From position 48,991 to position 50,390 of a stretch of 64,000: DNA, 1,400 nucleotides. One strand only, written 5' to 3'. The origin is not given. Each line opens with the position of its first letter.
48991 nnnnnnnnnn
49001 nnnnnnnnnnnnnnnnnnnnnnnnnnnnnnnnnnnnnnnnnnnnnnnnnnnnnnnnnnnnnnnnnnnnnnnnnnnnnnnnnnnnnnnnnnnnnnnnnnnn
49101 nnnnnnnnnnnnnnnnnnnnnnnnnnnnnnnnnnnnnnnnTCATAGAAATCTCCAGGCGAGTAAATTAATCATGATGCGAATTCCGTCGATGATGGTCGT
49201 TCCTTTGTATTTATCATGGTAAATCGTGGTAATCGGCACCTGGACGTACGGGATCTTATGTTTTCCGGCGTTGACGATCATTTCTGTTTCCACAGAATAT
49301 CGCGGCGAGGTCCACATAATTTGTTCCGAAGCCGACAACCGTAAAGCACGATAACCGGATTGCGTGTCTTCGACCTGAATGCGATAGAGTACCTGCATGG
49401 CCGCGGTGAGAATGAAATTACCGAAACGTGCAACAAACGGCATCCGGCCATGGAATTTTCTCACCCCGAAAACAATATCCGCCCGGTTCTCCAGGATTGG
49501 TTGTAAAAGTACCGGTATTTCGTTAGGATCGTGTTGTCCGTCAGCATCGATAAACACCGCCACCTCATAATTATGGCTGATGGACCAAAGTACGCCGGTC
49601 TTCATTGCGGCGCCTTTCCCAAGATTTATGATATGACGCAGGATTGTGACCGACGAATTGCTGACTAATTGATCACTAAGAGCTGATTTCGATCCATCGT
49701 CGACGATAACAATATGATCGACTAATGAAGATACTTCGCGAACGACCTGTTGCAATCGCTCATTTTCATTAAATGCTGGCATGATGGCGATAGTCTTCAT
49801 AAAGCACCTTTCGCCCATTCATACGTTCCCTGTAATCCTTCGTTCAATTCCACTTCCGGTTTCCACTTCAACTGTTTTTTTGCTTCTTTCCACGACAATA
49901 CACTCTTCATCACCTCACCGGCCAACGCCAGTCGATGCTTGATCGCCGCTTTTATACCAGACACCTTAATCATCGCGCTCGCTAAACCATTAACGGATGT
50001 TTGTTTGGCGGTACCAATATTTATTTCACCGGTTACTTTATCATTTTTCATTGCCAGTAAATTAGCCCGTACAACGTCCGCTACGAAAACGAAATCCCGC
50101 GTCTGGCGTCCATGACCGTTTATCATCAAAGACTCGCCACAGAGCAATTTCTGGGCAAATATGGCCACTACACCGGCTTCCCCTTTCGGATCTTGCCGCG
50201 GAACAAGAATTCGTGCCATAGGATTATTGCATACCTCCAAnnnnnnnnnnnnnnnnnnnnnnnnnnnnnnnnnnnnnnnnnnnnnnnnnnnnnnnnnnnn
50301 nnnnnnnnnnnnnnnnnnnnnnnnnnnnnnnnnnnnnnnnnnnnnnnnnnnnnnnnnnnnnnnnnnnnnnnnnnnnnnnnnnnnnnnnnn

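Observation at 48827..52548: Two polyprenol-phosphate GT2 modules with GtrA and DUF2304-like partners, and GT-C transferases elsewhere: an extracytoplasmic three-component glycosylation system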

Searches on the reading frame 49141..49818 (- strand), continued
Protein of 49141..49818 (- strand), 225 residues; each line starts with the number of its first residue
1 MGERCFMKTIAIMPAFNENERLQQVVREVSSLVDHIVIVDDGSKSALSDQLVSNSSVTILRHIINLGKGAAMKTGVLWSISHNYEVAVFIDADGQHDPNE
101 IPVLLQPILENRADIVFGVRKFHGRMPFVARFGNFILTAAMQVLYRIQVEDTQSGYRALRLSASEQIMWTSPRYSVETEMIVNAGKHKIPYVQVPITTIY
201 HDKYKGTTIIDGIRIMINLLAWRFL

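Call 41: find_related_loci(query=A2, collection=genome_contigs, flank=10000)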
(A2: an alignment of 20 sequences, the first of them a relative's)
Query A2 (219 aa) in genome_contigs; peptide patterns used: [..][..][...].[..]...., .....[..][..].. (x = any residue, [..] = any of these).
600 stretches matched a pattern (row limit reached: there are more); 582 encode a relative of the query (tblastn E <= 1e-3); the best 80 are kept; 80 distinct loci.
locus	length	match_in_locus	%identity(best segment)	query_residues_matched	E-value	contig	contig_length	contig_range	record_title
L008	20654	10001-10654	66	1-218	1e-95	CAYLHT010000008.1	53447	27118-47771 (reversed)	MAG TPA_asm: uncultured Gammaproteobacteria bacterium isolate SRP273308_co1_45 genome assembly, contig: NODE_623_length_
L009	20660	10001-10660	50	1-219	5e-71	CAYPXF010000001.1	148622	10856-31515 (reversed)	MAG TPA_asm: uncultured Gammaproteobacteria bacterium isolate binchicken_co17_235 genome assembly, contig: NODE_271_leng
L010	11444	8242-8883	46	2-218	2e-67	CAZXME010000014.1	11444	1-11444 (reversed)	MAG TPA_asm: uncultured Methanosarcinales archaeon isolate SRP191223_co1_28 genome assembly, contig: NODE_6474_length_11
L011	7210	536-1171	45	5-219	2e-66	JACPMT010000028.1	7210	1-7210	MAG: Candidatus Woesearchaeota archaeon isolate NC_groundwater_556_Ag_S-0.1um_39_10 S35_SO-1_scaffold_180661, whole geno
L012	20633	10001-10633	45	6-218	2e-64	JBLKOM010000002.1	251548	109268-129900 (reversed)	MAG: Candidatus Woesearchaeota archaeon isolate MAG.221 NODE_54_length_251548_cov_14.446727, whole genome shotgun sequen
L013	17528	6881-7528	44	1-219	6e-64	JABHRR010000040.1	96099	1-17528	MAG: Candidatus Woesearchaeota archaeon isolate SI039_bin18 k141_755085, whole genome shotgun sequence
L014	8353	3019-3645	44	6-217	2e-63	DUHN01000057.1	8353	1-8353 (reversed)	MAG TPA_asm: Candidatus Woesearchaeota archaeon isolate UBA12027 contig_28234, whole genome shotgun sequence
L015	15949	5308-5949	44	2-218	3e-63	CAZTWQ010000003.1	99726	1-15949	MAG TPA_asm: uncultured Methanosarcinales archaeon isolate binchicken_co28_237 genome assembly, contig: NODE_146_length_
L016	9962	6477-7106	41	5-217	5e-63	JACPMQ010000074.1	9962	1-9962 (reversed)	MAG: Candidatus Woesearchaeota archaeon isolate NC_groundwater_553_Ag_S-0.1um_36_10 S35_SO-1_scaffold_570466, whole geno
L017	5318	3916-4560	44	1-218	8e-63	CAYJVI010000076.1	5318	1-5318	MAG TPA_asm: uncultured Methanosarcinales archaeon isolate ERP125453_co1_290 genome assembly, contig: NODE_20762_length_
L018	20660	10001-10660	43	1-219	1e-62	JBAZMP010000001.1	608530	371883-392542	MAG: Patescibacteria group bacterium isolate SO_2017_LW4_46 scaffold_9_c1_LW137-91_2017, whole genome shotgun sequence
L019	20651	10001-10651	44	1-218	2e-62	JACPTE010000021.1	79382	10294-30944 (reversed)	MAG: Candidatus Woesearchaeota archaeon isolate NC_groundwater_724_Ag_S-0.2um_46_11 S36_SO-2_scaffold_8182, whole genome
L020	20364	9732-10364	45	6-219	4e-62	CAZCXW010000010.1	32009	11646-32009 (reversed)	MAG TPA_asm: uncultured Methanosarcinales archaeon isolate binchicken_co38_1374 genome assembly, contig: NODE_2893_lengt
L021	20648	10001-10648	48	1-219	3e-62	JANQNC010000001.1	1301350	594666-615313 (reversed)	MAG: Candidatus Nanoarchaeia archaeon isolate PL23a_bin.96 k99_5893168, whole genome shotgun sequence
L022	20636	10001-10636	45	1-217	6e-62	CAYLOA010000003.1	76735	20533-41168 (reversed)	MAG TPA_asm: uncultured Methanosarcinales archaeon isolate binchicken_co48_37 genome assembly, contig: NODE_340_length_7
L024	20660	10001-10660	45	1-219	2e-61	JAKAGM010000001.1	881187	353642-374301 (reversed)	MAG: bacterium isolate WY2.bin33 NODE_1_length_881187_cov_3.460649, whole genome shotgun sequence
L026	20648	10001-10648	41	1-219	3e-60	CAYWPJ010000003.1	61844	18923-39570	MAG TPA_asm: uncultured Methanosarcinales archaeon isolate binchicken_co266_71 genome assembly, contig: NODE_1028_length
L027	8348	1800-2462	47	1-219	2e-59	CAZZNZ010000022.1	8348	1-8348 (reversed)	MAG TPA_asm: uncultured Gammaproteobacteria bacterium isolate SRP192515_co1_29 genome assembly, contig: NODE_8704_length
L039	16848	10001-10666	38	1-218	5e-48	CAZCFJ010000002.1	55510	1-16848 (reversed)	MAG TPA_asm: uncultured Gammaproteobacteria bacterium isolate SRP089250_co1_26 genome assembly, contig: NODE_728_length_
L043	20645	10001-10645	39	1-217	6e-45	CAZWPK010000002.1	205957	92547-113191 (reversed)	MAG TPA_asm: uncultured Pseudomonadales bacterium isolate binchicken_co347_42 genome assembly, contig: NODE_32_length_20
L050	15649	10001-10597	36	1-200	2e-39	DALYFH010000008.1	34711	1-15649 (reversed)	MAG TPA_asm: Candidatus Woesebacteria bacterium isolate CTOTU14276 NODE_204_length_34711_cov_5.438827, whole genome shot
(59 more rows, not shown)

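Call 45: search_protein_families(library=pfam, proteins=[L009:14148-16424:+, L018:17448-18974:+, L024:13220-14767:+, L027:6751-8286:+, L019:6483-9986:+, L012:6879-9971:+, L026:7515-9974:+, L039:8409-9995:+, L050:8379-10004:+, L043:8313-10004:+], max_evalue=0.01)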
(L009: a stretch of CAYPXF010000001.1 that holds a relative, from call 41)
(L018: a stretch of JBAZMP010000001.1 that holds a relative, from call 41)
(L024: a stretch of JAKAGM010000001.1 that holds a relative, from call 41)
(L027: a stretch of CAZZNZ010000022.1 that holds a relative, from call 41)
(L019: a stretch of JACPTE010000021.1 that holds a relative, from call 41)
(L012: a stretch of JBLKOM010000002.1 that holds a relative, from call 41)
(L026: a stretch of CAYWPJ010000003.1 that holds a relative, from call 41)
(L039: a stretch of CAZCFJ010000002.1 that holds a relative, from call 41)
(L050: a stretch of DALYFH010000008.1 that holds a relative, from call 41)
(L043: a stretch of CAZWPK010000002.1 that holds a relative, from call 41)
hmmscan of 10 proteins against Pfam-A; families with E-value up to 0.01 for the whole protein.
L009:14148-16424:+ (758 aa): 0 families

L018:17448-18974:+ (508 aa): 0 families

L024:13220-14767:+ (515 aa): 0 families

L027:6751-8286:+ (511 aa): 0 families

L019:6483-9986:+ (1167 aa): 3 families
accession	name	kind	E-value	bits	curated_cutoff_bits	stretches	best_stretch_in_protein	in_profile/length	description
PF02516.20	STT3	-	9.6e-34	118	24.5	1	213-657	6-390/405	Oligosaccharyl transferase STT3, N-terminal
PF00254.34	FKBP_C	-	6e-19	68.6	21.1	1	1061-1163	4-93/94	FKBP-type peptidyl-prolyl cis-trans isomerase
PF13231.12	PMT_2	-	5.8e-07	30.3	26.1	1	309-414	22-123/160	Dolichyl-phosphate-mannose-protein mannosyltransferase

L012:6879-9971:+ (1030 aa): 2 families
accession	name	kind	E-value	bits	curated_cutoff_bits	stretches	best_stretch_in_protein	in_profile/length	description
PF02516.20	STT3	-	1.3e-21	78.1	24.5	1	179-632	28-399/405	Oligosaccharyl transferase STT3, N-terminal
PF21436.2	STT3-PglB_core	-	0.0018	19.2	23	1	673-737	5-68/131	STT3/PglB/AglB core domain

L026:7515-9974:+ (819 aa): 1 family
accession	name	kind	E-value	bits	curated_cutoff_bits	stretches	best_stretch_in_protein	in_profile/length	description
PF11992.13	TgpA_N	-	0.0013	18.3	30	1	106-270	12-117/333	TgpA N-terminal domain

L039:8409-9995:+ (528 aa): 0 families

L050:8379-10004:+ (541 aa): 2 families
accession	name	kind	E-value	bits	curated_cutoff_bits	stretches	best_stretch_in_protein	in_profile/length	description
PF02366.24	PMT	-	1.6e-06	28.3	22.7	1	26-134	19-132/245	Dolichyl-phosphate-mannose-protein mannosyltransferase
PF13231.12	PMT_2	-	6.9e-06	26.8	26.1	1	65-219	2-159/160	Dolichyl-phosphate-mannose-protein mannosyltransferase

L043:8313-10004:+ (563 aa): 0 families

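Call 84: search_solved_structures(query=L008:9075-10004:+, max_evalue=1e-20)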
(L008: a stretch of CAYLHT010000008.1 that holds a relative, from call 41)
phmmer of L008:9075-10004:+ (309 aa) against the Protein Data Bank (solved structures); distinct sequences matched with E-value up to 1e-20: 71 (the best 60 are shown).
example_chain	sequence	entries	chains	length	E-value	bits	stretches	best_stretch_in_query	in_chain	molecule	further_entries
4zrm_A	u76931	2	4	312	5.7e-90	305.1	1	3-303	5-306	UDP-glucose 4-epimerase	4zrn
7ys8_A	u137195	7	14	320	3.2e-73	250.1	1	4-303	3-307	UDP-glucose 4-epimerase | UDP-glucose 4-epimerase along with EC 5.1.3.2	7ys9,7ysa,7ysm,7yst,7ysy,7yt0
2p5u_A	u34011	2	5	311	3.4e-68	233.6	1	3-300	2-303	UDP-glucose 4-epimerase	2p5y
6wjb_A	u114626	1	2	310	5.4e-52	180.4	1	3-285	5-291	NAD-dependent epimerase/dehydratase family protein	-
6wj9_A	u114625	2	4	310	2.5e-51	178.3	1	3-285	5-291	NAD-dependent epimerase/dehydratase family protein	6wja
6dnt_A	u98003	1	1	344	5.2e-50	173.9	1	3-303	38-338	NAD-dependent epimerase/dehydratase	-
6pmh_A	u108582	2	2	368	9.6e-47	163.2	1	4-306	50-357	UDP-glucose 4-epimerase related protein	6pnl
10ke_A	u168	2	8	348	5.5e-41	144.3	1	3-305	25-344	Capsular polysaccharide biosynthesis protein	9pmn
3icp_A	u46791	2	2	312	2.8e-39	138.7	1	3-229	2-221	NAD-dependent epimerase/dehydratase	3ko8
1sb8_A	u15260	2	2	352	5.3e-39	137.8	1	5-298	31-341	wbpP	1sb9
3ru7_A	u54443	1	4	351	6.4e-39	137.5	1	5-304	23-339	WbgU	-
3ru9_A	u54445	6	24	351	6.5e-39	137.5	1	5-304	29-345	WbgU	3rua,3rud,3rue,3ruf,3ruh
3lu1_A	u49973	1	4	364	7.4e-39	137.3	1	5-304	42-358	WbgU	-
3ruc_A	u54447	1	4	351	8.8e-39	137.1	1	5-304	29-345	WbgU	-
6bwl_A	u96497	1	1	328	2.8e-38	135.4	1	3-307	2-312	Pal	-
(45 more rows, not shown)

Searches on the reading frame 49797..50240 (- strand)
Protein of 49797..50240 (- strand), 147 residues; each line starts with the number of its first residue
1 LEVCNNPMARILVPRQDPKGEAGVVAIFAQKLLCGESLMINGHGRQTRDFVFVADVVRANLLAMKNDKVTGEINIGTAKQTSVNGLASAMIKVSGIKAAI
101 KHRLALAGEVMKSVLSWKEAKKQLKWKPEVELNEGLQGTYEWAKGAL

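Call 3: search_protein_families(library=pfam, proteins=[window:49797-50240:-], max_evalue=0.01)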
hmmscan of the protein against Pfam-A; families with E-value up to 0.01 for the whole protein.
window:49797-50240:- (147 aa): 2 families
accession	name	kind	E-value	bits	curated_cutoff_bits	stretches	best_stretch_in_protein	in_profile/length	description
PF01370.27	Epimerase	-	3e-10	40.3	20.9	1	15-76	176-240/240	NAD dependent epimerase/dehydratase family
PF16363.11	GDP_Man_Dehyd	-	1.3e-09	38.4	27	1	11-137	183-330/332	GDP-mannose 4,6 dehydratase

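Call 7: search_protein_families(library=ncbifam, proteins=[window:49797-50240:-], max_evalue=0.01)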
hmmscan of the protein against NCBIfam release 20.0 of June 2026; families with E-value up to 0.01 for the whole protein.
window:49797-50240:- (147 aa): 16 families
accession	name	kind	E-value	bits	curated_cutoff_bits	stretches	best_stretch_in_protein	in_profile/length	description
NF047922.1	GDPFucSynFcl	equivalog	1.7e-15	57.3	500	1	35-142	194-300/308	GDP-L-fucose synthase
TIGR01181.1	dTDP_gluc_dehyt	equivalog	1.7e-13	50.4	365.1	1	27-143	194-311/321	dTDP-glucose 4,6-dehydratase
TIGR02197.1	heptose_epim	equivalog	3.7e-10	39.5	274.6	1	43-100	209-266/316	ADP-glyceromanno-heptose 6-epimerase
TIGR01179.1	galE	equivalog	8.5e-10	38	262.3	1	44-144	222-326/332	UDP-glucose 4-epimerase GalE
NF011728.1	PRK15181.1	equivalog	2.6e-09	36.6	760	1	13-142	197-336/348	Vi polysaccharide biosynthesis UDP-N-acetylglucosaminuronic acid C-4 epimerase TviC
NF008360.0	PRK11150.1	equivalog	2e-08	33.8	452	1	11-94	170-254/310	ADP-glyceromanno-heptose 6-epimerase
TIGR04180.1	EDH_00030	hypoth_equivalog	2.7e-08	33.2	475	1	24-130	185-296/297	NAD-dependent 4,6-dehydratase LegB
NF008872.0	PRK11908.1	equivalog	3.9e-08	32.7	294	1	18-143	190-335/349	bifunctional UDP-4-keto-pentose/UDP-xylose synthase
NF007490.0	PRK10084.1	subfamily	3.8e-06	26.1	649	1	32-142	215-333/361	dTDP-glucose 4,6-dehydratase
NF007582.0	PRK10217.1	equivalog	0.00012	21.3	698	1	30-80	206-256/355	dTDP-glucose 4,6-dehydratase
NF007956.0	PRK10675.1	subfamily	0.00029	20.1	394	1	43-143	226-329/338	UDP-glucose 4-epimerase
NF052578.1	StrlDmthSdmBMthl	equivalog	0.00036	20.4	600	1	46-119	198-267/328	sterol demethylase protein SdmB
NF041015.1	UDPsulfquin_syn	equivalog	0.00094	18.2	575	1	24-93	238-309/384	UDP-sulfoquinovose synthase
TIGR01777.1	yfcH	hypoth_equivalog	0.0012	18.5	207.35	1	42-94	189-241/292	TIGR01777 family oxidoreductase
TIGR02622.1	CDP_4_6_dhtase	equivalog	0.0016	17.6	278.45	1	59-144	241-331/352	CDP-glucose 4,6-dehydratase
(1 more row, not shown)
